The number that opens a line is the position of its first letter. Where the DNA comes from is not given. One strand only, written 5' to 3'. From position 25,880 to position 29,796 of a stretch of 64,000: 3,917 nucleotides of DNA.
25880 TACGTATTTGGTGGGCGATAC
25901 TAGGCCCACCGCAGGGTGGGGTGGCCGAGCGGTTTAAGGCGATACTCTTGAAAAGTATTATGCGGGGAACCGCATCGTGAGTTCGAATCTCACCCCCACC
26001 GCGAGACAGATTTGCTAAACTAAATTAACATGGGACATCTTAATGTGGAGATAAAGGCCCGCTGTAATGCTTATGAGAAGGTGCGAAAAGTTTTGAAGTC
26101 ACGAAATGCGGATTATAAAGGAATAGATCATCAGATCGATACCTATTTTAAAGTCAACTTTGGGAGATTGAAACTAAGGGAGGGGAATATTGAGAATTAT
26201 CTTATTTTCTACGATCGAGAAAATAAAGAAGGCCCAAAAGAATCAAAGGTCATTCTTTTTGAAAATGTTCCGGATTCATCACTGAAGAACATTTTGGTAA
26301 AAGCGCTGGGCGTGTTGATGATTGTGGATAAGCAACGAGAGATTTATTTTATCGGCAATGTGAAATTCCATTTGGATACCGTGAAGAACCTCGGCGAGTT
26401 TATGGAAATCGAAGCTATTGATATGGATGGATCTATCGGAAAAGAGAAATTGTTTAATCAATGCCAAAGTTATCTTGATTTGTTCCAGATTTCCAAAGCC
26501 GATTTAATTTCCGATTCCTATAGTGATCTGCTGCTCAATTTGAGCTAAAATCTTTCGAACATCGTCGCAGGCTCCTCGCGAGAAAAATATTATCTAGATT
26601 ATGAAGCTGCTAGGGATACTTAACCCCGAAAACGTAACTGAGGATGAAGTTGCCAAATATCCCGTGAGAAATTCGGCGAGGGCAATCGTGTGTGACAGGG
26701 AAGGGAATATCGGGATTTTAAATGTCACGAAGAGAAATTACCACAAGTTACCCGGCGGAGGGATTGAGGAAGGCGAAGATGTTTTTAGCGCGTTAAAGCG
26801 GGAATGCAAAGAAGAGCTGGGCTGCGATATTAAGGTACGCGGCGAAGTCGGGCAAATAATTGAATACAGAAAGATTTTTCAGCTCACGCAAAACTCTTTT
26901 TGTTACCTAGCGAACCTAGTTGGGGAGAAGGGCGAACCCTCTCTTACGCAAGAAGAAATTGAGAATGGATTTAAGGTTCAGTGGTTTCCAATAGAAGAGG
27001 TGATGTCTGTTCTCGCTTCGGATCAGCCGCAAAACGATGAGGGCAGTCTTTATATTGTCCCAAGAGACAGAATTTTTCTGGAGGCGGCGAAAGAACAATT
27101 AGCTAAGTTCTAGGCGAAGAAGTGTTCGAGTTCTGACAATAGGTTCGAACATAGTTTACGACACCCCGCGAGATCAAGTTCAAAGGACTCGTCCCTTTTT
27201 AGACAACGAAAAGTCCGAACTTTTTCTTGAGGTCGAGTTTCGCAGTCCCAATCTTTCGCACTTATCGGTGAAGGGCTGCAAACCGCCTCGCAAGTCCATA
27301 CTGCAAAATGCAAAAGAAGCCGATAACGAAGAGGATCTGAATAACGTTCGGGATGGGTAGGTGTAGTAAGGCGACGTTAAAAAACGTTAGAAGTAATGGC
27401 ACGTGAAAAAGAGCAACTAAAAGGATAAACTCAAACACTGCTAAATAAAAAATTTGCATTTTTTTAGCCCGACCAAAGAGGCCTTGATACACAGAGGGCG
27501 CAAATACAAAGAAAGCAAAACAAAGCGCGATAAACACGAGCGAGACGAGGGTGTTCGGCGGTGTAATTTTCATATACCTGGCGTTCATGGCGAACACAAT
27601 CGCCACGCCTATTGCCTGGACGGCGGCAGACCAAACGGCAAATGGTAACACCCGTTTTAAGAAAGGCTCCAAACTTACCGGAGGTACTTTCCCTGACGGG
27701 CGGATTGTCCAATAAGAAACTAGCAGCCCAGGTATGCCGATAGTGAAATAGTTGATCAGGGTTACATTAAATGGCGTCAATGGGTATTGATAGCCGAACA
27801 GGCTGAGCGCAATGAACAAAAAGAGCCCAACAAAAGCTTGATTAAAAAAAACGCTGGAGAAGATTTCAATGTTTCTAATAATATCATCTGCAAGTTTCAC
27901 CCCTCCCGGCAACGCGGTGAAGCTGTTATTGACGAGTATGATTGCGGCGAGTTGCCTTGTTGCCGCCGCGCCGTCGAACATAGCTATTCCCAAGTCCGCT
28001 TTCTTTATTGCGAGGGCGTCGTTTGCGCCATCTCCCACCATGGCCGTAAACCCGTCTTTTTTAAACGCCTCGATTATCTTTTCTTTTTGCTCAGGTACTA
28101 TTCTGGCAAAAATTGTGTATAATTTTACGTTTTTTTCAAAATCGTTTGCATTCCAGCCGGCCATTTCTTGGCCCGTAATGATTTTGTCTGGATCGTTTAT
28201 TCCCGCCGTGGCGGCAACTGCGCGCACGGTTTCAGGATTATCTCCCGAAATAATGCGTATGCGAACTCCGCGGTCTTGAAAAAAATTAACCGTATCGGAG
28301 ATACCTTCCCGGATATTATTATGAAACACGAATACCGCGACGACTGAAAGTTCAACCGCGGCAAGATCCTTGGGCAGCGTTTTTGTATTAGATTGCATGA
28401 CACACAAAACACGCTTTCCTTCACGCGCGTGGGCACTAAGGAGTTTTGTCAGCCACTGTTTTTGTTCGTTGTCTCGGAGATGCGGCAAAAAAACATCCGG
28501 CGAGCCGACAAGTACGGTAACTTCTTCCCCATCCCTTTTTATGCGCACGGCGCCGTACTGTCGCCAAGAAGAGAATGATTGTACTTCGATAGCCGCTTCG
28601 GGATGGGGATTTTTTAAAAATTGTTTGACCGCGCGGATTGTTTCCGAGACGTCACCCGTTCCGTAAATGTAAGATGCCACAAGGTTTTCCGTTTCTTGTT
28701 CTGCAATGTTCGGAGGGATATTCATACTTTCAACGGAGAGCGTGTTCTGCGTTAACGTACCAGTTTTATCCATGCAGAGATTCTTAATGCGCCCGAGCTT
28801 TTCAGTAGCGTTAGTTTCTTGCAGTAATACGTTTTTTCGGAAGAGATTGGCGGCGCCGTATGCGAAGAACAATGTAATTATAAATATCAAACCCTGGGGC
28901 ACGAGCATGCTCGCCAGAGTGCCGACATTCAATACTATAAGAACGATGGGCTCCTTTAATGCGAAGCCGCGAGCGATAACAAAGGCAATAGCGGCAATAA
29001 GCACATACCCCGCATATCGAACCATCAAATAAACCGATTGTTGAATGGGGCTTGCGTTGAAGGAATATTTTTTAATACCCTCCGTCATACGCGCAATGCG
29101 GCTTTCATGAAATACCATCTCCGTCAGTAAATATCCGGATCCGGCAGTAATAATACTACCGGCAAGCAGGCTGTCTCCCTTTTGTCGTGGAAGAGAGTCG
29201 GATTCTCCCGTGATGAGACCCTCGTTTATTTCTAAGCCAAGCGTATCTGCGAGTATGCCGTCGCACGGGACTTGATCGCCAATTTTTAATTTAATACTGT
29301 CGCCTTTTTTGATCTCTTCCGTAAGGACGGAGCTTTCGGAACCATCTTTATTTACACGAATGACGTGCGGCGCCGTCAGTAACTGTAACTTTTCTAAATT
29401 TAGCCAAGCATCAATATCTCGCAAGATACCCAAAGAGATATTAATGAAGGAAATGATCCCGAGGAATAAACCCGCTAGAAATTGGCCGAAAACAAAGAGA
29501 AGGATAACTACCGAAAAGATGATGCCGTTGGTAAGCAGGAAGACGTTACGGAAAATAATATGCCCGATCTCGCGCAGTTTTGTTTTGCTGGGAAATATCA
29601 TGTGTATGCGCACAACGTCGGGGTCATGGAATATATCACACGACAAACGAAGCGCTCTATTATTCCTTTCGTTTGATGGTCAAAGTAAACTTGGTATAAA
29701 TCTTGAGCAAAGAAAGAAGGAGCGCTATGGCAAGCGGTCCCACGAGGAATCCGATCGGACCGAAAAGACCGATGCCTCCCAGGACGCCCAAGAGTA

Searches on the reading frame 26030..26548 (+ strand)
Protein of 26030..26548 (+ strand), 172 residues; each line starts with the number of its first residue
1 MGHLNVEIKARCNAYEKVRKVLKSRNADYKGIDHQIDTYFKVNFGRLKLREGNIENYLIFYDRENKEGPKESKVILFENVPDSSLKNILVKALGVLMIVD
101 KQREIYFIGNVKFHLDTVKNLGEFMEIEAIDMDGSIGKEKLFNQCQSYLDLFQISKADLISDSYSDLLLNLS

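Call 70: search_protein_families(library=pfam, proteins=[window:26030-26548:+], max_evalue=0.001)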
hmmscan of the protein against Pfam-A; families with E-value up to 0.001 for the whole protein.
window:26030-26548:+ (172 aa): 1 family
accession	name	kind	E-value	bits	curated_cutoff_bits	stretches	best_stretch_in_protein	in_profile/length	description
PF01928.26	CYTH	-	1.1e-12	48.6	23.2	1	4-156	2-171/179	CYTH domain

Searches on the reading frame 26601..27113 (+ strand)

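Call 70: search_protein_families(library=pfam, proteins=[window:26601-27113:+], max_evalue=0.001)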
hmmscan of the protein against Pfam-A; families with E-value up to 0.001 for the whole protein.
window:26601-27113:+ (170 aa): 1 family
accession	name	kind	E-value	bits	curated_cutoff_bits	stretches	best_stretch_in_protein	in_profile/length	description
PF00293.34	NUDIX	-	1.5e-14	54.6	21.1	1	23-141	3-123/134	NUDIX domain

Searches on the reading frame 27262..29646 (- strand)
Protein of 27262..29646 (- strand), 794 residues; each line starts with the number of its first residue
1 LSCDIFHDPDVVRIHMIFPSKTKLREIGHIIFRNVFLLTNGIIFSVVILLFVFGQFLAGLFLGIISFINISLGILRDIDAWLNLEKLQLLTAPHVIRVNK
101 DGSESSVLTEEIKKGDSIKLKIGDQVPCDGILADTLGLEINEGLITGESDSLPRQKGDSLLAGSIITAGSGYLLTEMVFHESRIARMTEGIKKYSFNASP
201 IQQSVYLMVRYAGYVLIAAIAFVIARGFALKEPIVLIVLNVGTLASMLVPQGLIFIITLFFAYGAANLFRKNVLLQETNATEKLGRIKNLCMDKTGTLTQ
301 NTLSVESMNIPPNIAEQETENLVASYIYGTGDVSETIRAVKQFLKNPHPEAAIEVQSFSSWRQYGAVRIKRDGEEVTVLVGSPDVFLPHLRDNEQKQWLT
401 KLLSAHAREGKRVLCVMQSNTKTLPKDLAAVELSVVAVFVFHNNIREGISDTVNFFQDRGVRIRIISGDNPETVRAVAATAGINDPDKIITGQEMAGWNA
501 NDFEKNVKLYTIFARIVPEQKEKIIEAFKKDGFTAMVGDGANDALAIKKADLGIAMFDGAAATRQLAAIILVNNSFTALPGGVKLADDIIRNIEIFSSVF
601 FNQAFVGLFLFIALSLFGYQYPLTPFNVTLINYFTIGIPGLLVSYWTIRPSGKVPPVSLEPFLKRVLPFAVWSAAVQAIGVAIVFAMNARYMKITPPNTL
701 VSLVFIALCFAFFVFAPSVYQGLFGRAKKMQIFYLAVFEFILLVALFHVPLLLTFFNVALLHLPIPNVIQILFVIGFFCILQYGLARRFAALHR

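Call 70: search_protein_families(library=pfam, proteins=[window:27262-29646:-], max_evalue=0.001)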
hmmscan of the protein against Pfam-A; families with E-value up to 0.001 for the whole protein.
window:27262-29646:- (794 aa): 2 families
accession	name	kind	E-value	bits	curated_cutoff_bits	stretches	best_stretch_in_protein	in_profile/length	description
PF00122.25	E1-E2_ATPase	-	1.2e-27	97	28.1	1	93-271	4-181/181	E1-E2 ATPase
PF00702.32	Hydrolase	-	4.4e-17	63.5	26.4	1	287-551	1-191/191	haloacid dehalogenase-like hydrolase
